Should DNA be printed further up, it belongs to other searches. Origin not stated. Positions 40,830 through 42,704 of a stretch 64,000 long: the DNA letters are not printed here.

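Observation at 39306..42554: GH13 catalytic domain tethered by a single TM helix to a 430-aa unknown N-terminal domain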

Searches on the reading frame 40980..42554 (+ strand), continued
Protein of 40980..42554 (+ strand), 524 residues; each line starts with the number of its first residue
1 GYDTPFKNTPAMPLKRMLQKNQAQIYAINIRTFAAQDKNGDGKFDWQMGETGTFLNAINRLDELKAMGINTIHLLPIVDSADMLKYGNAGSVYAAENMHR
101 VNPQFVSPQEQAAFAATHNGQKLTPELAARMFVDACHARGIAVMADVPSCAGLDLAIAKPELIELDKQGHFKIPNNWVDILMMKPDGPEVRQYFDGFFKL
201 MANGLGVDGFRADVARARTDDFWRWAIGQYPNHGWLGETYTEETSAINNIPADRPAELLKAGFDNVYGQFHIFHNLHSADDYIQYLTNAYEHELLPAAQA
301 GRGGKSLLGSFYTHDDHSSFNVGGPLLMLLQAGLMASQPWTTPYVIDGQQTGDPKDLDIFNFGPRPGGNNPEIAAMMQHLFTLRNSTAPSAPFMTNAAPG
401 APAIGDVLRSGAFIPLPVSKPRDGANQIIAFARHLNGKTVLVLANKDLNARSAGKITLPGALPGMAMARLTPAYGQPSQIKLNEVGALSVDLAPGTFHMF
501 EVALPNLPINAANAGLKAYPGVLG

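Call 64: search_solved_structures(query=A4, max_evalue=1e-10, show_alignments=3)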
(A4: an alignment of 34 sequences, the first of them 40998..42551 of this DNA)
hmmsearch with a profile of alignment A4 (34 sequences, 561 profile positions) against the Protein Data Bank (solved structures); distinct sequences matched with E-value up to 1e-10: 33.
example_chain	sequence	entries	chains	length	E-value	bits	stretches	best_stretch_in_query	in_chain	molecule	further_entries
4gkl_A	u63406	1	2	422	2e-36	128.8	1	118-478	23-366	Alpha-amylase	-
3dhu_A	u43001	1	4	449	5.2e-29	104.3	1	112-294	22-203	Alpha-amylase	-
1gju_A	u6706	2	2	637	1.8e-25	92.6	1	86-217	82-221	MALTODEXTRIN GLYCOSYLTRANSFERASE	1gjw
3zss_A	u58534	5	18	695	2.8e-20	75.5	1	115-490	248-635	PUTATIVE GLUCANOHYDROLASE PEP1A | PUTATIVE GLUCANOHYDROLASE PEP1A GLGE ISOFORM 1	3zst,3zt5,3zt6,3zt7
5vsj_A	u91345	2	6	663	5.9e-20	74.4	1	116-490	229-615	Alpha-1,4-glucan:maltose-1-phosphate maltosyltransferase 1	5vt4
4u2y_A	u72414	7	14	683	6.1e-20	74.4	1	115-490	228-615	Alpha-1,4-glucan:maltose-1-phosphate maltosyltransferase 1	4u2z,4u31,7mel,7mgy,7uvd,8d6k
1ea9_C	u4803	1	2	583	9.2e-20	73.8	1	121-479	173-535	CYCLOMALTODEXTRINASE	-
5cvs_A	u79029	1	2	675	4.5e-19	71.5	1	115-490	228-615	Alpha-1,4-glucan:maltose-1-phosphate maltosyltransferase 1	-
4cn4_A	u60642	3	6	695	4.9e-19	71.4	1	115-490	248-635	ALPHA-1,4-GLUCAN:MALTOSE-1-PHOSPHATE MALTOSYLTRANSFERASE 1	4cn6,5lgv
4cn1_A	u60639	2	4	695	7.6e-19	70.8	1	115-490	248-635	ALPHA-1,4-GLUCAN: MALTOSE-1-PHOSPHATE MALTOSYLTRANSFERASE 1 | Alpha-1,4-glucan:maltose-1-phosphate maltosyltransferase 1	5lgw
5cgm_A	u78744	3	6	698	3.4e-16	62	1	116-296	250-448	Alpha-1,4-glucan:maltose-1-phosphate maltosyltransferase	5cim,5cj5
9j60_A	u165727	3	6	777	1.8e-15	59.7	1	73-278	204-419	Isoamylase 1, chloroplastic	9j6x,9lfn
1sma_A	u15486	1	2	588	1.4e-14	56.7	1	122-533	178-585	MALTOGENIC AMYLASE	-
4u33_A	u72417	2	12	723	2.5e-14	55.9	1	116-295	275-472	Alpha-1,4-glucan:maltose-1-phosphate maltosyltransferase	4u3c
1j0h_A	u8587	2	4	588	4e-14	55.2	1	122-533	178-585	neopullulanase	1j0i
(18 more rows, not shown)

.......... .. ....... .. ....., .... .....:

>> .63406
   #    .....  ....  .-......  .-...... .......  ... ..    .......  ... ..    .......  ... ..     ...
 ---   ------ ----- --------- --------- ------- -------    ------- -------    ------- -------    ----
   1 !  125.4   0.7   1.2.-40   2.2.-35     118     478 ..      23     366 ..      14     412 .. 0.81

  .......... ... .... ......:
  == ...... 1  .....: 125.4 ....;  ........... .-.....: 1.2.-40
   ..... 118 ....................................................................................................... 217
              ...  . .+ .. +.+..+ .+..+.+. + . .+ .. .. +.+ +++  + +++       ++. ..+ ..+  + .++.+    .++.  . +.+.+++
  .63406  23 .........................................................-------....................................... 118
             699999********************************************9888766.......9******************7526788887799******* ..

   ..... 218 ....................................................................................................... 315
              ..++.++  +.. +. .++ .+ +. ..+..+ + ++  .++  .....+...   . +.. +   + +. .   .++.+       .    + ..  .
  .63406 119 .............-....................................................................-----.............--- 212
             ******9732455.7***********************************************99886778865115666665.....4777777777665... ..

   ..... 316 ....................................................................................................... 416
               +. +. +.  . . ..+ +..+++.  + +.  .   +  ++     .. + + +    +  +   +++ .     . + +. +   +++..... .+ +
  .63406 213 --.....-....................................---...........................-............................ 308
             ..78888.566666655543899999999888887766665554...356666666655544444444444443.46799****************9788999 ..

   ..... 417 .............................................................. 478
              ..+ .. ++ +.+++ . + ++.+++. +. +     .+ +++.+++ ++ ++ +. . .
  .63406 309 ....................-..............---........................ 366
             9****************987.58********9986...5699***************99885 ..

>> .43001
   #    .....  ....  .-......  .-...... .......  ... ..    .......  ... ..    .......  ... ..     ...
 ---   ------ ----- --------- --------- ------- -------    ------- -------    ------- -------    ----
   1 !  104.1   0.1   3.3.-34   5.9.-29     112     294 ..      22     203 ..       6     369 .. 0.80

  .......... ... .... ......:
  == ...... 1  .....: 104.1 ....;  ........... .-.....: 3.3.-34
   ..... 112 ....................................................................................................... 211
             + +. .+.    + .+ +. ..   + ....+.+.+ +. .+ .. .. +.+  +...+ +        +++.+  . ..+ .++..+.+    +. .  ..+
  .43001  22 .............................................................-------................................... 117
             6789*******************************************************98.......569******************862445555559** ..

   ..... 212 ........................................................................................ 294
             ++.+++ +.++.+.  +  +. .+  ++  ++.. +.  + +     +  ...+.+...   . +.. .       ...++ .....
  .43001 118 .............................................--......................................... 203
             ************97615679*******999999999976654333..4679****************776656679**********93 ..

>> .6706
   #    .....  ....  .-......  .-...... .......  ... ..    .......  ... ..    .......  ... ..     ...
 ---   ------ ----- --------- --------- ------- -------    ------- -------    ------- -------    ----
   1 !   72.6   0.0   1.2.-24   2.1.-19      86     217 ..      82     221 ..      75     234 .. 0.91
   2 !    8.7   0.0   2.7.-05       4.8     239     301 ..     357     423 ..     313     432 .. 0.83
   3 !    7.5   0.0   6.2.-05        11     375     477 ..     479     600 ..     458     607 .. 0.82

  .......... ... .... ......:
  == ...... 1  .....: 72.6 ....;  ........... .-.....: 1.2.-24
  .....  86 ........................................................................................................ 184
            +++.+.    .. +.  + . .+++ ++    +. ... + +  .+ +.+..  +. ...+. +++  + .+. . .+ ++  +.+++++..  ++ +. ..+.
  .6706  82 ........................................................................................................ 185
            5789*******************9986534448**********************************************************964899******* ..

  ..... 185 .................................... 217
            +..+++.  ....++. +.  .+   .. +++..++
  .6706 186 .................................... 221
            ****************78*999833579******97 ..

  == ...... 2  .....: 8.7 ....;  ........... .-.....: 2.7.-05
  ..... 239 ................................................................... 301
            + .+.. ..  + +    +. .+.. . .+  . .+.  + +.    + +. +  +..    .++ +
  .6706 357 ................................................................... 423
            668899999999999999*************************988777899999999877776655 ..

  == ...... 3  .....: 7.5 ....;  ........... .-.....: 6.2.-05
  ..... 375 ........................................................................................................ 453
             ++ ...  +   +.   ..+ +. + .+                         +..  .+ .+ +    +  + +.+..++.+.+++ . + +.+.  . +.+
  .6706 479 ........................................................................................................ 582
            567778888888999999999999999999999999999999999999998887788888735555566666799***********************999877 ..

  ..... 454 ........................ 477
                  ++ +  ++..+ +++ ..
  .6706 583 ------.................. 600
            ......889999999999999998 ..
